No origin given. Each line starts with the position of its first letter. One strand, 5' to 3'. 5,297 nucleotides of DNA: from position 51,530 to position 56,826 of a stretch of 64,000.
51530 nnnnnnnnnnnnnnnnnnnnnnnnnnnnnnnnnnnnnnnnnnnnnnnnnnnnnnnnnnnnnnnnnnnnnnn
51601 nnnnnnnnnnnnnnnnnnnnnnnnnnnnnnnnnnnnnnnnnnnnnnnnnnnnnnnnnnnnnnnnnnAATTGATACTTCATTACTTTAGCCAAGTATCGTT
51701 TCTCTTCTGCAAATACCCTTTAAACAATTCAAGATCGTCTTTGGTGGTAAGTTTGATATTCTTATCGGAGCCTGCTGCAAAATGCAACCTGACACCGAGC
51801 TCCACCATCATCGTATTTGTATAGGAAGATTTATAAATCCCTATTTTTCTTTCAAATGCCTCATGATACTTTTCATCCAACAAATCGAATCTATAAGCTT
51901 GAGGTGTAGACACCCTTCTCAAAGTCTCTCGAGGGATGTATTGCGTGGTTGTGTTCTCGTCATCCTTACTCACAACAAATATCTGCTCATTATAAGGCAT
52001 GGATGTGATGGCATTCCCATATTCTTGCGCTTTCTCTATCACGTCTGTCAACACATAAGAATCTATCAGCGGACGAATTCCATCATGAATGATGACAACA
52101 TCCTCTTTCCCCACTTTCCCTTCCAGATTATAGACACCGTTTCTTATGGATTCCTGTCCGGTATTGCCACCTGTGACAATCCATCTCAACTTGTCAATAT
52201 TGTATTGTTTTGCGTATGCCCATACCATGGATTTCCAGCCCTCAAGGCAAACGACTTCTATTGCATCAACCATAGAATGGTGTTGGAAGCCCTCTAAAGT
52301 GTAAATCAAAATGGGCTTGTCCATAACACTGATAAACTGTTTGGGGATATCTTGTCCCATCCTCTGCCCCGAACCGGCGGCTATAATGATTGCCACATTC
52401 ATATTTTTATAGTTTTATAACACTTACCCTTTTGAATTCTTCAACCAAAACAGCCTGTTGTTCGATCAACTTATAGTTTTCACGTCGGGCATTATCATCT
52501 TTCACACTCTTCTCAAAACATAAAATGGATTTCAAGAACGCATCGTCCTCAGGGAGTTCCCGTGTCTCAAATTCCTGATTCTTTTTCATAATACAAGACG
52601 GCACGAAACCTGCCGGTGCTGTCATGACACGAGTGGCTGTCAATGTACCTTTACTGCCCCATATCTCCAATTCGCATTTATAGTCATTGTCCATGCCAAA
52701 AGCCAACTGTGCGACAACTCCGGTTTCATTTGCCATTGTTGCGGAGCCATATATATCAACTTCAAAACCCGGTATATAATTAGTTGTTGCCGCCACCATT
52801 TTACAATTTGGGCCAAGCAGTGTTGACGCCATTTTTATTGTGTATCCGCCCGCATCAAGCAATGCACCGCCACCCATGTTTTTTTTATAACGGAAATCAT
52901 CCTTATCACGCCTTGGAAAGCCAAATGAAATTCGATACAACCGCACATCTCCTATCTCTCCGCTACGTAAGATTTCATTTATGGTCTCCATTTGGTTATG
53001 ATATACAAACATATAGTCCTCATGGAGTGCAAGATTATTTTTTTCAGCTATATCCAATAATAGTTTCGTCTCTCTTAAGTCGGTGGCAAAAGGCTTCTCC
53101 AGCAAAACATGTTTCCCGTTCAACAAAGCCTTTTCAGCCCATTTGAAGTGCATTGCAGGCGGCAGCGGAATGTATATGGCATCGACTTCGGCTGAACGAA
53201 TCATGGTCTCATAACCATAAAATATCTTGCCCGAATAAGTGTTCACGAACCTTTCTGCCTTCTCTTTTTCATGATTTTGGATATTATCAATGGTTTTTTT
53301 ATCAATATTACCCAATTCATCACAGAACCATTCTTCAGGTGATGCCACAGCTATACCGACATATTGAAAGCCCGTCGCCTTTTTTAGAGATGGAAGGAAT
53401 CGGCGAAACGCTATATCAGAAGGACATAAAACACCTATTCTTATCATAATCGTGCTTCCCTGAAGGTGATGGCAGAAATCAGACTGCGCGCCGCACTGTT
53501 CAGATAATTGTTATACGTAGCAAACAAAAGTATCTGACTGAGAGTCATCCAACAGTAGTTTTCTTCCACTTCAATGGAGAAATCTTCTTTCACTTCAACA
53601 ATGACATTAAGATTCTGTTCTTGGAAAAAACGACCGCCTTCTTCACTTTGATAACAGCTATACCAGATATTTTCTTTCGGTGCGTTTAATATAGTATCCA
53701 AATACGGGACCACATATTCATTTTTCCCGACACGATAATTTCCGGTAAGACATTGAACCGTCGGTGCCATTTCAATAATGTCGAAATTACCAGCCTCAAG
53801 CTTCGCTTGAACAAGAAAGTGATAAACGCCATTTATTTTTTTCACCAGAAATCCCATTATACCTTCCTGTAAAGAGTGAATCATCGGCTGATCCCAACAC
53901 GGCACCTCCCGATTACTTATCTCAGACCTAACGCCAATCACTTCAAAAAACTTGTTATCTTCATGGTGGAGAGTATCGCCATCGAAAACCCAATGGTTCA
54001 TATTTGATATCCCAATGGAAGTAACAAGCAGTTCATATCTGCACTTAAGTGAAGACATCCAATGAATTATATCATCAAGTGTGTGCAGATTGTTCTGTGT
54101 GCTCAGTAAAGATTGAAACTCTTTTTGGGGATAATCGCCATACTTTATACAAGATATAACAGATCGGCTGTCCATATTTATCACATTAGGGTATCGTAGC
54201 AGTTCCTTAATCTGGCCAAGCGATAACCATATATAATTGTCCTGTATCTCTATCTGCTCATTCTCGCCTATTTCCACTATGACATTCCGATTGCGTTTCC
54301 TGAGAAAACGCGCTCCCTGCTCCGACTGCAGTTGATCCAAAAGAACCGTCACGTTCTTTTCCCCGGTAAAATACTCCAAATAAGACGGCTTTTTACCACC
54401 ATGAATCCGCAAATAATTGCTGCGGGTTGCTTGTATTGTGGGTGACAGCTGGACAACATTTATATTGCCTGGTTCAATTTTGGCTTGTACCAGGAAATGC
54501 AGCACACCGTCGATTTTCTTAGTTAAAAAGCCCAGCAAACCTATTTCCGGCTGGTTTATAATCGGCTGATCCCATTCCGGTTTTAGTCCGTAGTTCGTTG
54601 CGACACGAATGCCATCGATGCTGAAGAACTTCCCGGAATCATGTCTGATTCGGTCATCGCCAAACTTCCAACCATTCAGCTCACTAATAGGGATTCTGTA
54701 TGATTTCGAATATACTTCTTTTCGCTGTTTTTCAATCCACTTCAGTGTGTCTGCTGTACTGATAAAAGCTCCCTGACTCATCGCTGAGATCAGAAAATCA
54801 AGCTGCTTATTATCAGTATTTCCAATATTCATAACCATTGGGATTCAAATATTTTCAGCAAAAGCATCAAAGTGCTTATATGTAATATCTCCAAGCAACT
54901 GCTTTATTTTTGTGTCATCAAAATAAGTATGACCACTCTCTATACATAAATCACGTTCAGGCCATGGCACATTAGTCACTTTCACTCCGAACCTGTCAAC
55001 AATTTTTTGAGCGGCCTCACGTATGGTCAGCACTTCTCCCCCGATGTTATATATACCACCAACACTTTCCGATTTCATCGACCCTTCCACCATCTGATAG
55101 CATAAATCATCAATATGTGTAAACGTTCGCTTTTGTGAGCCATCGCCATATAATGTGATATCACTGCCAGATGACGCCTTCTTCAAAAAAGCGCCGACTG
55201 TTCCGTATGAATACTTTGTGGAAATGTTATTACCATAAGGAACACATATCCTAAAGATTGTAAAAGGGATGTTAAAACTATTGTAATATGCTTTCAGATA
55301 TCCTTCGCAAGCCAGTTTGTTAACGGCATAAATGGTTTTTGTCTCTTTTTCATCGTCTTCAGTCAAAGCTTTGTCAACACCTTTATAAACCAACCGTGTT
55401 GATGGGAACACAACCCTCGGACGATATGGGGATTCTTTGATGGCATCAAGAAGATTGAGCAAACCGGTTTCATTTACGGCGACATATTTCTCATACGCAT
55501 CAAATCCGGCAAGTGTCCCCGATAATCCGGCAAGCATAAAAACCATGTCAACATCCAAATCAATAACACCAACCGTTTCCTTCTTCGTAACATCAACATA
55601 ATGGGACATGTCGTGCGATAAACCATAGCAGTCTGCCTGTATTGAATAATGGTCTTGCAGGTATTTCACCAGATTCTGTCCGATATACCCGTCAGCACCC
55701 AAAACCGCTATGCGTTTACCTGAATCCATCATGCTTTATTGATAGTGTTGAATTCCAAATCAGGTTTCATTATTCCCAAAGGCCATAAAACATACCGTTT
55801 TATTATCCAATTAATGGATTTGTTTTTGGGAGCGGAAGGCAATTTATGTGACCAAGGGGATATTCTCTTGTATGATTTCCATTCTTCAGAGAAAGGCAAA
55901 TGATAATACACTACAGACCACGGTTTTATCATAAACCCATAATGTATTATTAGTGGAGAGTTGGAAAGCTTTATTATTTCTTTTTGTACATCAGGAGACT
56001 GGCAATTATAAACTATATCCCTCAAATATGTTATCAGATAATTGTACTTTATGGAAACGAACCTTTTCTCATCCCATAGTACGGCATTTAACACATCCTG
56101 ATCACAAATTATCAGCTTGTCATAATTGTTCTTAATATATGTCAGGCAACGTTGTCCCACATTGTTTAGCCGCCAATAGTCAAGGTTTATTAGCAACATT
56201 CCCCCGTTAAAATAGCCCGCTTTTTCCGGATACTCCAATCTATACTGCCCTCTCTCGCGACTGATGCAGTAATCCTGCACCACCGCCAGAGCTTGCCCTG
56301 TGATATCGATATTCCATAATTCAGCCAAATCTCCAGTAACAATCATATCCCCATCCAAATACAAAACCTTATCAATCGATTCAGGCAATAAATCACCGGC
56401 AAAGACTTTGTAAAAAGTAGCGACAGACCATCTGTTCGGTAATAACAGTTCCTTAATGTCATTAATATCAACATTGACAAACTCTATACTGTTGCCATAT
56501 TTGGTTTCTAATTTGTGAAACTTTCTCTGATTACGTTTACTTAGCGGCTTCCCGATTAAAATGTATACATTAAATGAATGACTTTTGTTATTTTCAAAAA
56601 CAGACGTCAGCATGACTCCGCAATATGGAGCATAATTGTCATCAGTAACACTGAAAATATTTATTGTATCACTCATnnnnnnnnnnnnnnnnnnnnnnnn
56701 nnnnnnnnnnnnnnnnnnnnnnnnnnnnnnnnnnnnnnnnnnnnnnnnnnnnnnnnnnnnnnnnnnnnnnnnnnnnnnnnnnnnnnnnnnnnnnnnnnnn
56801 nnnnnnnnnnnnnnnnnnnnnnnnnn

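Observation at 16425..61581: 45-kb, 44-gene, single-strand UpxY-led glycan locus combining ABC-exporter, Wzc/Wza and periplasmic GT-C machinery, with no Wzx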

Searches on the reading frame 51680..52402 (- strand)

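Call 3: search_protein_families(library=pfam, proteins=[window:51680-52402:-])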
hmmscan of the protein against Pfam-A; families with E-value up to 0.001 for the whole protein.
window:51680-52402:- (240 aa): 2 families
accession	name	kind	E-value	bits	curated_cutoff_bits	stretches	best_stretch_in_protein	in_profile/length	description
PF01128.25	IspD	-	1.3e-39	136.7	27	1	3-232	2-220/221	2-C-methyl-D-erythritol 4-phosphate cytidylyltransferase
PF12804.13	NTP_transf_3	-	3e-07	31.2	27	1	4-140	1-126/160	MobA-like NTP transferase domain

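Call 56: search_protein_families(library=ncbifam, max_evalue=0.00001, proteins=[window:51680-52402:-])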
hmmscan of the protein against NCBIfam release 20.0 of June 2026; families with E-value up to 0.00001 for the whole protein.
window:51680-52402:- (240 aa): 12 families
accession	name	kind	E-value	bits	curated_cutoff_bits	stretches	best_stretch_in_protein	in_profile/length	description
NF001186.0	PRK00155.2-3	equivalog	3.2e-47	160.8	253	1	2-231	5-222/224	2-C-methyl-D-erythritol 4-phosphate cytidylyltransferase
TIGR00453.1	ispD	equivalog_domain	3.4e-47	160.7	181.3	1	3-228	1-216/219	2-C-methyl-D-erythritol 4-phosphate cytidylyltransferase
NF009924.0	PRK13385.1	subfamily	1.5e-38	132.7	342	1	4-232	5-224/230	2-C-methyl-D-erythritol 4-phosphate cytidylyltransferase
NF001183.0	PRK00155.1-3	subfamily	3.1e-38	131.4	166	1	1-235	1-235/237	D-ribitol-5-phosphate cytidylyltransferase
NF006899.0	PRK09382.1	equivalog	1.8e-34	119.5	417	1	4-237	9-226/387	bifunctional 2-C-methyl-D-erythritol 4-phosphate cytidylyltransferase/2-C-methyl-D-erythritol 2,4-cyclodiphosphate synthase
NF010939.0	PRK14359.1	equivalog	1.5e-08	33.6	592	0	4-53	5-52/430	bifunctional UDP-N-acetylglucosamine diphosphorylase/glucosamine-1-phosphate N-acetyltransferase GlmU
TIGR03310.1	matur_MocA_YgfJ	equivalog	5.5e-08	33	186.45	1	4-139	2-129/188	molybdenum cofactor cytidylyltransferase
TIGR01173.1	glmU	equivalog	2.6e-07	29.8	366.85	1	4-132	3-124/452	bifunctional UDP-N-acetylglucosamine diphosphorylase/glucosamine-1-phosphate N-acetyltransferase GlmU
NF010932.0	PRK14352.1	equivalog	4.4e-07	28.9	611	1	4-134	9-135/488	bifunctional UDP-N-acetylglucosamine diphosphorylase/glucosamine-1-phosphate N-acetyltransferase GlmU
NF010936.0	PRK14356.1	equivalog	2.6e-06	26.6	666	1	2-130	6-128/456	bifunctional UDP-N-acetylglucosamine diphosphorylase/glucosamine-1-phosphate N-acetyltransferase GlmU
NF010933.0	PRK14353.1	equivalog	8.3e-06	24.7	505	0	3-127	7-126/453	bifunctional UDP-N-acetylglucosamine diphosphorylase/glucosamine-1-phosphate N-acetyltransferase GlmU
TIGR03992.1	Arch_glmU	subfamily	9e-06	24.8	292.1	0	4-127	3-135/393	bifunctional sugar-1-phosphate nucleotidylyltransferase/acetyltransferase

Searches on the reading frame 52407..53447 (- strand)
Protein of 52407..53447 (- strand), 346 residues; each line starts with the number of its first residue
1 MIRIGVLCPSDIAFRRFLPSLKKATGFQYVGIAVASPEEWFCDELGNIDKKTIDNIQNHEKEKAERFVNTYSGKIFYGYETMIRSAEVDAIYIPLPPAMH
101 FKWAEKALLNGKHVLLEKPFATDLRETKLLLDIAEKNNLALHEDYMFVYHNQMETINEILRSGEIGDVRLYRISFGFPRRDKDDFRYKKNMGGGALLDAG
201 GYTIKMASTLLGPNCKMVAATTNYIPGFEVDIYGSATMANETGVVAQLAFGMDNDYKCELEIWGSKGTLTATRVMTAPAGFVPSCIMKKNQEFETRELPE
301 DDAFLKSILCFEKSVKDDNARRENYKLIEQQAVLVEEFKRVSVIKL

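Call 3: search_protein_families(library=pfam, proteins=[window:52407-53447:-])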
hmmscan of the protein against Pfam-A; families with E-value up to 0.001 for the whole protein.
window:52407-53447:- (346 aa): 3 families
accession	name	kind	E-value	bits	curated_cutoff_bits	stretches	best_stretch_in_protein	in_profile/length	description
PF22725.1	GFO_IDH_MocA_C3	-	5.9e-23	81.6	27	1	154-269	2-123/124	GFO/IDH/MocA C-terminal domain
PF01408.29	GFO_IDH_MocA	-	1.3e-17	65.1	24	1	51-144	26-119/120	Oxidoreductase family, NAD-binding Rossmann fold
PF02894.22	GFO_IDH_MocA_C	-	6.6e-09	36.3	22.9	1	159-296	3-150/218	Oxidoreductase family, C-terminal alpha/beta domain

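Call 56: search_protein_families(library=ncbifam, max_evalue=0.00001, proteins=[window:52407-53447:-])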
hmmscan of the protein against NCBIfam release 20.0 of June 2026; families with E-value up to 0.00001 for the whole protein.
window:52407-53447:- (346 aa): 9 families
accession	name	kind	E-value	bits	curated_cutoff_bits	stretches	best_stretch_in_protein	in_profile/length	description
TIGR04380.1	myo_inos_iolG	equivalog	8.9e-19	67.5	355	1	48-287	24-268/330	inositol 2-dehydrogenase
NF041392.1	XylDh_Gfo6_Halo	equivalog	3.9e-15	55.5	350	1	61-273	52-277/350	D-xylose 1-dehydrogenase Gfo6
NF008607.0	PRK11579.1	subfamily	1.6e-14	53.7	330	1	80-236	57-214/346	oxidoreductase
NF052479.1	LevoglcsnDh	equivalog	1.6e-13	50.1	650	1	47-241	35-232/386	levoglucosan dehydrogenase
NF040723.1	UDP-GlcNAcDh_Arch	equivalog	4.5e-13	49.4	450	1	55-168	29-141/302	UDP-N-acetylglucosamine 3-dehydrogenase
NF058561.1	BT_2158_fam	equivalog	8.1e-10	37.9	750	1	45-169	51-178/487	glycoside 3-dehydrogenase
NF007574.0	PRK10206.1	equivalog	3.4e-09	36.2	352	1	61-172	38-150/345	oxidoreductase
NF052679.1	InsChiInosDhIolG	equivalog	2.7e-06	26.7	540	1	55-176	32-156/343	bifunctional inositol 2-dehydrogenase/D-chiro-inositol 1-dehydrogenase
NF058563.1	BT_2159_fam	equivalog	7.7e-06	25.1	650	1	53-178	30-153/350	disaccharide 3-dehydrogenase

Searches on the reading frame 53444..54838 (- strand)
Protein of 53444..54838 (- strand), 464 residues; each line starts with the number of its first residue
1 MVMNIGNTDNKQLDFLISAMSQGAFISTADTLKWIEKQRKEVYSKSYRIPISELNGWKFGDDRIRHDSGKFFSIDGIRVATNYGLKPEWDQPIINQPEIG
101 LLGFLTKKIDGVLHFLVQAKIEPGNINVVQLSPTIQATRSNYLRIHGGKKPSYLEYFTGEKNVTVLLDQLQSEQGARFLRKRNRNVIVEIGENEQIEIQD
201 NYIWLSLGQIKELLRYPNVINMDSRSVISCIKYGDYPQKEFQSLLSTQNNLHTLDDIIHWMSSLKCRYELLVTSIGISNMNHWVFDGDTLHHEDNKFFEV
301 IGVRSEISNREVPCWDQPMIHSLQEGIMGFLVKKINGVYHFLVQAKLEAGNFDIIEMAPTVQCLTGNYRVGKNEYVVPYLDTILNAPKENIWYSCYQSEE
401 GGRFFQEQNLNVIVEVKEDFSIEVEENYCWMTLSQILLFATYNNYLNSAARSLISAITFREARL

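Call 3: search_protein_families(library=pfam, proteins=[window:53444-54838:-])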
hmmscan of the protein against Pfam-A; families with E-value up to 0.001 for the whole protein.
window:53444-54838:- (464 aa): 1 family
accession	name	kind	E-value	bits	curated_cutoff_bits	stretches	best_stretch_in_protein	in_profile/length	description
PF03559.20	Hexose_dehydrat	-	1.1e-151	502.1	25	2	29-231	2-203/203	NDP-hexose 2,3-dehydratase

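Call 56: search_protein_families(library=ncbifam, max_evalue=0.00001, proteins=[window:53444-54838:-])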
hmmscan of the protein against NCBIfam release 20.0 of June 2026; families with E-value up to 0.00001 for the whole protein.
window:53444-54838:- (464 aa): 0 families

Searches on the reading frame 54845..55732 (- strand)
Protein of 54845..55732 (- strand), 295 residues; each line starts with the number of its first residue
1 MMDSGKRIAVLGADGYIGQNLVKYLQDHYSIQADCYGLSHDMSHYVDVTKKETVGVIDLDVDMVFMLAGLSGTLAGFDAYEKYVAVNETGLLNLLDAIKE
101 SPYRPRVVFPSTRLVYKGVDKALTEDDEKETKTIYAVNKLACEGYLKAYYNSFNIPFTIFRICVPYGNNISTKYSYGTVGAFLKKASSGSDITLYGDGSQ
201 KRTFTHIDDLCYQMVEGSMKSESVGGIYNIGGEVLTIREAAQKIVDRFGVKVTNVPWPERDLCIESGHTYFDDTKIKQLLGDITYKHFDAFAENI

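Call 3: search_protein_families(library=pfam, proteins=[window:54845-55732:-])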
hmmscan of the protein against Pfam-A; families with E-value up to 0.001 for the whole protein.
window:54845-55732:- (295 aa): 4 families
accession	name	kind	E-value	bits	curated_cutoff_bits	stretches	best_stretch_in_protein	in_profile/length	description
PF01370.27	Epimerase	-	1.9e-34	119.6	20.9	1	8-231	1-240/240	NAD dependent epimerase/dehydratase family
PF16363.11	GDP_Man_Dehyd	-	5.7e-21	75.8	27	1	12-283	4-310/332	GDP-mannose 4,6 dehydratase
PF04321.23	RmlD_sub_bind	-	5.6e-12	45.8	27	1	7-255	2-238/287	RmlD substrate binding domain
PF01073.25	3Beta_HSD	-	7.4e-05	22.3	22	0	10-131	2-137/280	3-beta hydroxysteroid dehydrogenase/isomerase family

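Call 56: search_protein_families(library=ncbifam, max_evalue=0.00001, proteins=[window:54845-55732:-])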
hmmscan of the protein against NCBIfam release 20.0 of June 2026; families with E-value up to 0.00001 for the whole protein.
window:54845-55732:- (295 aa): 11 families
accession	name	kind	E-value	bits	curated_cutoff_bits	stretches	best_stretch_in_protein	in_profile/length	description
TIGR04180.1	EDH_00030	hypoth_equivalog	2.2e-21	76.2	475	1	11-260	4-268/297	NAD-dependent 4,6-dehydratase LegB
TIGR01181.1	dTDP_gluc_dehyt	equivalog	2.4e-19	69.6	365.1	1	46-245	57-258/321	dTDP-glucose 4,6-dehydratase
NF008872.0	PRK11908.1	equivalog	2.9e-12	46.3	294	1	102-246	108-269/349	bifunctional UDP-4-keto-pentose/UDP-xylose synthase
TIGR02197.1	heptose_epim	equivalog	1.8e-09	37.2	274.6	1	8-292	1-303/316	ADP-glyceromanno-heptose 6-epimerase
NF005998.1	PRK08125.1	equivalog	2.5e-09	36.1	777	1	103-253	423-590/649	bifunctional UDP-4-amino-4-deoxy-L-arabinose formyltransferase/UDP-glucuronic acid oxidase ArnA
NF047922.1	GDPFucSynFcl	equivalog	7.8e-08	32.1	500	1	5-249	2-254/308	GDP-L-fucose synthase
TIGR01214.1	rmlD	equivalog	1.4e-07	30.9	224.05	1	7-254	1-232/285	dTDP-4-dehydrorhamnose reductase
NF008360.0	PRK11150.1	equivalog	4.6e-07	29.3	452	1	109-286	113-293/310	ADP-glyceromanno-heptose 6-epimerase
NF043036.1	ErythonDh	equivalog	5.4e-07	29.1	325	0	44-149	57-163/321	D-erythronate dehydrogenase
TIGR01179.1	galE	equivalog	5.7e-07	28.7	262.3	0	58-216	68-240/332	UDP-glucose 4-epimerase GalE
NF047837.1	UDPAcbARedWbcJ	equivalog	1.8e-06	27.1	500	1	7-216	2-182/372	UDP-2-acetamido-2,6-beta-L-arabino-hexul-4-ose reductase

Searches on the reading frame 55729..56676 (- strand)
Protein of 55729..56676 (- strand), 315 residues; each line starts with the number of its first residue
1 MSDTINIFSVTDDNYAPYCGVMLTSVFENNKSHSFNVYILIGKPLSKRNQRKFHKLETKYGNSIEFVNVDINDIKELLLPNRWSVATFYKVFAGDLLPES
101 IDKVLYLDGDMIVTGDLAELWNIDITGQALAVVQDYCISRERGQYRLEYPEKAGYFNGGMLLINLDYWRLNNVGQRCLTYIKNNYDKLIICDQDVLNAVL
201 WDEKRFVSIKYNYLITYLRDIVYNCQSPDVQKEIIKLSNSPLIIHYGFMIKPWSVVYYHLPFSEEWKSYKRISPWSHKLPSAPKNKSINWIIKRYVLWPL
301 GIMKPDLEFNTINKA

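Call 3: search_protein_families(library=pfam, proteins=[window:55729-56676:-])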
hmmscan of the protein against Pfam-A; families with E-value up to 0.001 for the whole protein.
window:55729-56676:- (315 aa): 2 families
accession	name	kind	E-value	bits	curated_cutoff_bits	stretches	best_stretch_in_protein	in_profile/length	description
PF01501.26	Glyco_transf_8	-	1.7e-50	172.4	24.3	1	6-254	1-250/253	Glycosyl transferase family 8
PF18404.7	Glyco_transf_24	-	4.4e-14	53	25.7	1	5-214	1-218/268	Glucosyltransferase 24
